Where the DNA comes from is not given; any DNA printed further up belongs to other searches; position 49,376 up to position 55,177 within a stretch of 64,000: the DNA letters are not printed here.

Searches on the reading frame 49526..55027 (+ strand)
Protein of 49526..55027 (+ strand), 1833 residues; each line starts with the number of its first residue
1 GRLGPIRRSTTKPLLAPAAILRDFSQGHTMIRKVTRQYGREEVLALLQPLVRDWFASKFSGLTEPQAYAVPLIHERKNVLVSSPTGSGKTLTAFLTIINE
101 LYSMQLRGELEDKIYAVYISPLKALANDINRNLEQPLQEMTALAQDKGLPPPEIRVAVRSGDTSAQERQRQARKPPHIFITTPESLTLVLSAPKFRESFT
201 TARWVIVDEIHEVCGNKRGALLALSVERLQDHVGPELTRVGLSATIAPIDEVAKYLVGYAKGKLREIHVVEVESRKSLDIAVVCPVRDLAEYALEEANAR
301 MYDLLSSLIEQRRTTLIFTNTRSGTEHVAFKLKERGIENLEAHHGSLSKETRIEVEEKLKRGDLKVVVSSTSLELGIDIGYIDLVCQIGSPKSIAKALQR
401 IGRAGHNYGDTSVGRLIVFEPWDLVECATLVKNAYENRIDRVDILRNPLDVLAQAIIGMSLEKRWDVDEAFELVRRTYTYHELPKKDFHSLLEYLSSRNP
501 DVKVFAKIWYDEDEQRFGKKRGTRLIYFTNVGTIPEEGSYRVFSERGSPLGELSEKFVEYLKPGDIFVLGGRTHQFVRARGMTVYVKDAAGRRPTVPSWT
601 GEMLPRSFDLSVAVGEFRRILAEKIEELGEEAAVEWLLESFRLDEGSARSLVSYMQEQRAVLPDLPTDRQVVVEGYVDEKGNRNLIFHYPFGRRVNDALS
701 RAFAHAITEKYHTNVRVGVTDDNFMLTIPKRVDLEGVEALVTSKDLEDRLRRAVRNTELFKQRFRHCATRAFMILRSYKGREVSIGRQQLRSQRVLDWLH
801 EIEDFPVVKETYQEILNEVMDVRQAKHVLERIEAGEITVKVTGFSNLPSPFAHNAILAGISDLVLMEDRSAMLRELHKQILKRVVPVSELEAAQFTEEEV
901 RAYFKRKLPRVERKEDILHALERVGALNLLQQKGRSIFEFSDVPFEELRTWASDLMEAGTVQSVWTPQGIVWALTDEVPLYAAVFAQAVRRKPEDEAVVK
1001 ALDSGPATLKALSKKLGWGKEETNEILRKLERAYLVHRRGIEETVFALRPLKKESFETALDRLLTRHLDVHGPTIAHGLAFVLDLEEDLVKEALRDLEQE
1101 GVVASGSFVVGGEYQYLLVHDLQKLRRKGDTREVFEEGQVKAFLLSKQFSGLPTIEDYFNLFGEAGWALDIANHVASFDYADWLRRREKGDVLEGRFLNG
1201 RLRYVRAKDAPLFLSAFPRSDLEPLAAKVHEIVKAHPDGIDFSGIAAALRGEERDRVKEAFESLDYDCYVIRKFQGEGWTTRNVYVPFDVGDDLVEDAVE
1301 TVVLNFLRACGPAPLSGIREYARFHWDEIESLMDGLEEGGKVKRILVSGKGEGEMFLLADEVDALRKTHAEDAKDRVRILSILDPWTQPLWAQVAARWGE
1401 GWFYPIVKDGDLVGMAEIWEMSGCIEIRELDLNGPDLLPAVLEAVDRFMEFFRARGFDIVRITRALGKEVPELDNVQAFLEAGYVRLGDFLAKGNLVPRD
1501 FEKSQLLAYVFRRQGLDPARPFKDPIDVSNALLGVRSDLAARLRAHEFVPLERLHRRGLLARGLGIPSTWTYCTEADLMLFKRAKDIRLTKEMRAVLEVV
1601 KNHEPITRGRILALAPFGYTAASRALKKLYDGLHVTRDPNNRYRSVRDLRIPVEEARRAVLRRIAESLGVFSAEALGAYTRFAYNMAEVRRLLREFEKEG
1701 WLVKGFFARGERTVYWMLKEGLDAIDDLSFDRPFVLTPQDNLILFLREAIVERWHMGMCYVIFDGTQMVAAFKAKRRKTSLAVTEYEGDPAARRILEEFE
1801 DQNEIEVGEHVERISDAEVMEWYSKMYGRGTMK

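Call 71: search_protein_families(library=pfam, proteins=[window:49526-55027:+], max_evalue=0.0001)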
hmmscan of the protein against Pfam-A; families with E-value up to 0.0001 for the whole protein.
window:49526-55027:+ (1833 aa): 7 families
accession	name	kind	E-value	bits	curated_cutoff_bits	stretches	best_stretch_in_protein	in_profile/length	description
PF08494.16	DEAD_assoc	-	1.9e-60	204.4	23.5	1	665-852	1-191/191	DEAD/H associated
PF19306.5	WH_Lhr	-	1.4e-35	122.6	27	1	436-594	5-166/168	Large helicase-related protein, winged helix domain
PF00270.35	DEAD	-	7.7e-32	110.8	26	1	63-249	1-164/167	DEAD/DEAH box helicase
PF00271.37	Helicase_C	-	1.2e-19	71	23.5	1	303-405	4-107/110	Helicase conserved C-terminal domain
PF06224.18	AlkZ-like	-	6.6e-16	59.3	25.9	1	1168-1387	16-252/329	DNA glycosylase AlkZ-like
PF04851.21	ResIII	-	4.1e-09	37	22.5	1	67-246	20-162/164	Type III restriction enzyme, res subunit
PF23234.1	WH4_Lhr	-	1.5e-06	28.1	27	0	1658-1725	9-75/87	Large helicase-related protein, winged-helix domain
